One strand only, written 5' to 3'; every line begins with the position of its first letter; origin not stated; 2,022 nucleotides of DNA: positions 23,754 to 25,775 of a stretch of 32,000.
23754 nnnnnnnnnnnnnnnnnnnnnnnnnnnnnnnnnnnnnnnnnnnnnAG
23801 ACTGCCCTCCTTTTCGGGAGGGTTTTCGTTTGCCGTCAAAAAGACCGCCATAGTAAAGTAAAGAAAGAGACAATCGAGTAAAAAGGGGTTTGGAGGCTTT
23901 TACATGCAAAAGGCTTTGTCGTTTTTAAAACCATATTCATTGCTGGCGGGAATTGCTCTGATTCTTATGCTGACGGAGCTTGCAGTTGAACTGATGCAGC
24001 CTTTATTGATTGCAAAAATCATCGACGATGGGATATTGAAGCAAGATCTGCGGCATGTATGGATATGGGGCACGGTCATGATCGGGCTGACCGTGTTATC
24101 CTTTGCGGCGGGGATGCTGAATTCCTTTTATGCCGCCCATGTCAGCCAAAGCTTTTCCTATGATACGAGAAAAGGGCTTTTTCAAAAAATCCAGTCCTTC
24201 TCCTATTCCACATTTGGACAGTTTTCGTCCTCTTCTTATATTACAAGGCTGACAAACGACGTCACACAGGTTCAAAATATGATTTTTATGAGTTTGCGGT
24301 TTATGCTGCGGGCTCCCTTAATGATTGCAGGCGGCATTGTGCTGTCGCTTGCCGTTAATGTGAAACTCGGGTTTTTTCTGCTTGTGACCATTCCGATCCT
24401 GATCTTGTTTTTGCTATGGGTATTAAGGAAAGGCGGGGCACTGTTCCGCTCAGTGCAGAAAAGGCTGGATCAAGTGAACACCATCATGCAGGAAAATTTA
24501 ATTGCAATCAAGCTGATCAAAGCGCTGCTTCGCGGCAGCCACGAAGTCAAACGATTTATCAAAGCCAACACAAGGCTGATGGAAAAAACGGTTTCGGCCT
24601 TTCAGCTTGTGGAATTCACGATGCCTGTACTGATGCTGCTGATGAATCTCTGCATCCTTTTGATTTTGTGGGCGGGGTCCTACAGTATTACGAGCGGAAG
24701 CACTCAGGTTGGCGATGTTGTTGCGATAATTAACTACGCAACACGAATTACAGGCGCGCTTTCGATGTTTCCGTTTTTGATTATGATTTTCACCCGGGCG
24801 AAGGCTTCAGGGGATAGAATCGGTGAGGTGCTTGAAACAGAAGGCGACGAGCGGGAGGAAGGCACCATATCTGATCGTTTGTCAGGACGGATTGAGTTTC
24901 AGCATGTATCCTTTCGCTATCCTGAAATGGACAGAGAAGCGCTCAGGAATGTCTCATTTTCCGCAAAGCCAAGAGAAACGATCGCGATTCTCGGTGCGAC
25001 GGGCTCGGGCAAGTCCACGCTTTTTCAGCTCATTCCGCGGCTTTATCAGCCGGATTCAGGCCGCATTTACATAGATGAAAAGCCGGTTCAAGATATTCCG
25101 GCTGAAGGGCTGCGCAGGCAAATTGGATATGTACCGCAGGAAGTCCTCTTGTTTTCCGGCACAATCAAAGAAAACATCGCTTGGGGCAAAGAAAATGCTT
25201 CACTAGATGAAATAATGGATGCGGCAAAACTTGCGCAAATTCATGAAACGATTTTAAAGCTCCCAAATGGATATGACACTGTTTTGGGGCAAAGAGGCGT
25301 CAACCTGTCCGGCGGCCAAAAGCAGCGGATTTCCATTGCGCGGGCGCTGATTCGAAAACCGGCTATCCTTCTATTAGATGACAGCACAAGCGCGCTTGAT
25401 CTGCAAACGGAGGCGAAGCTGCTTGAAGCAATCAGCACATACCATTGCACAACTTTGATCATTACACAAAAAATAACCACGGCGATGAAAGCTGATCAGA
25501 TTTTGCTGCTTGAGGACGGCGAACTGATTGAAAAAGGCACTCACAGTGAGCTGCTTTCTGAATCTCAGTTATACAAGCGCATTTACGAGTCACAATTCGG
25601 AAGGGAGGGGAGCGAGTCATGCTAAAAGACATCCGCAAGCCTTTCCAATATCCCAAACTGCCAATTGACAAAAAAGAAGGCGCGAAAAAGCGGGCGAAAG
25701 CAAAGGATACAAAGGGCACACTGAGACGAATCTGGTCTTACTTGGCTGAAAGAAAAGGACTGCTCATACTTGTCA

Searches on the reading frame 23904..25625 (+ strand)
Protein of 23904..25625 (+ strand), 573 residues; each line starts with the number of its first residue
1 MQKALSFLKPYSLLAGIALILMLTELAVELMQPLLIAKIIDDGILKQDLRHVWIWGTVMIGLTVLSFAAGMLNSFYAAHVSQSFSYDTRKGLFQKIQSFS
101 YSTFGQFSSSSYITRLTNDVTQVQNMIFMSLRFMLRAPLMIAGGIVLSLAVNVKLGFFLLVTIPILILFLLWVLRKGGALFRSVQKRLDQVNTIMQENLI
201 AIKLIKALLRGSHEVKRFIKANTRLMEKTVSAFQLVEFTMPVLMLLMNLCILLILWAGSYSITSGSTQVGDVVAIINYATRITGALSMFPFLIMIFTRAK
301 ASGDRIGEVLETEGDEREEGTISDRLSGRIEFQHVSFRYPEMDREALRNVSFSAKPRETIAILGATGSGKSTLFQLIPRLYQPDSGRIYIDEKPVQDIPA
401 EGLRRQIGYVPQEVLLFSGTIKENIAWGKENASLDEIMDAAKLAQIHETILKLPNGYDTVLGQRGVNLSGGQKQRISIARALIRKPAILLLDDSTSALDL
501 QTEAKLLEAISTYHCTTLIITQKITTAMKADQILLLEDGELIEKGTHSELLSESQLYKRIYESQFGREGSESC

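Call 76: search_protein_families(library=ncbifam, proteins=[window:23904-25625:+], max_evalue=1e-10)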
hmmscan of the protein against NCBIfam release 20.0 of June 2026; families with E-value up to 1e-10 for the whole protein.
window:23904-25625:+ (573 aa): 166 families (the best 25 are shown)
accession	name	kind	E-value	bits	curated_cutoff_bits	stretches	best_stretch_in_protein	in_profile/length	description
TIGR02204.1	MsbA_rel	hypoth_equivalog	2.2e-121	406.3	780.4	1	3-565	8-576/576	ABC transporter, permease/ATP-binding protein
TIGR02203.1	MsbA_lipidA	equivalog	3.9e-114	382.2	602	1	4-565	5-570/572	lipid A export permease/ATP-binding protein MsbA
TIGR00958.1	3a01208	subfamily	7.8e-105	351.7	874.6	1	3-559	151-709/711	antigen peptide transporter 2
NF052233.1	CphA_assoc_ABC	equivalog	3.2e-100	336.6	880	1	6-567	177-746/766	cyanophycin metabolism-associated ABC transporter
NF010178.0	PRK13657.1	equivalog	7.7e-98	328.4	733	1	3-565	9-571/588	glucan ABC transporter ATP-binding protein/ permease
TIGR01846.1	type_I_sec_HlyB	subfamily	2.7e-94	316.8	725.55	1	12-565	139-693/694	type I secretion system permease/ATPase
NF008381.0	PRK11176.1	equivalog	1.2e-91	307.8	867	1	13-566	28-581/582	lipid A ABC transporter ATP-binding protein/permease MsbA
TIGR03796.1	NHLM_micro_ABC1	equivalog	1.4e-86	291.3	853.3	1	18-560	159-708/710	NHLP family bacteriocin export ABC transporter peptidase/permease/ATPase subunit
NF045513.1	HepA_fam_ABC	equivalog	1.3e-85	288.1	725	1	24-554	62-599/610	heterocyst formation ABC transporter subunit HepA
TIGR03375.1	type_I_sec_LssB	subfamily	1.3e-84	284.9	693.1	1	145-555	279-693/696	type I secretion system permease/ATPase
NF008055.0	PRK10789.1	equivalog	1.9e-83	280.9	845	1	16-564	20-571/590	SmdA family multidrug ABC transporter permease/ATP-binding protein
TIGR03797.1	NHLM_micro_ABC2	equivalog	7.6e-81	272.6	709.4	1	20-564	143-685/686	NHLP bacteriocin export ABC transporter permease/ATPase subunit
TIGR01193.1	bacteriocin_ABC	subfamily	1.1e-77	262.1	523.85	1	24-562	167-707/708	peptide cleavage/export ABC transporter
TIGR01192.1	chvA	subfamily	1.1e-76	258.7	585.4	1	4-555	10-561/585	glucan export ABC transporter ATP-binding protein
NF000474.1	tet_ABC_46_A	exception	4.2e-73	246.8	1250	1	17-569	19-573/574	tetracycline efflux ABC transporter Tet(46) subunit A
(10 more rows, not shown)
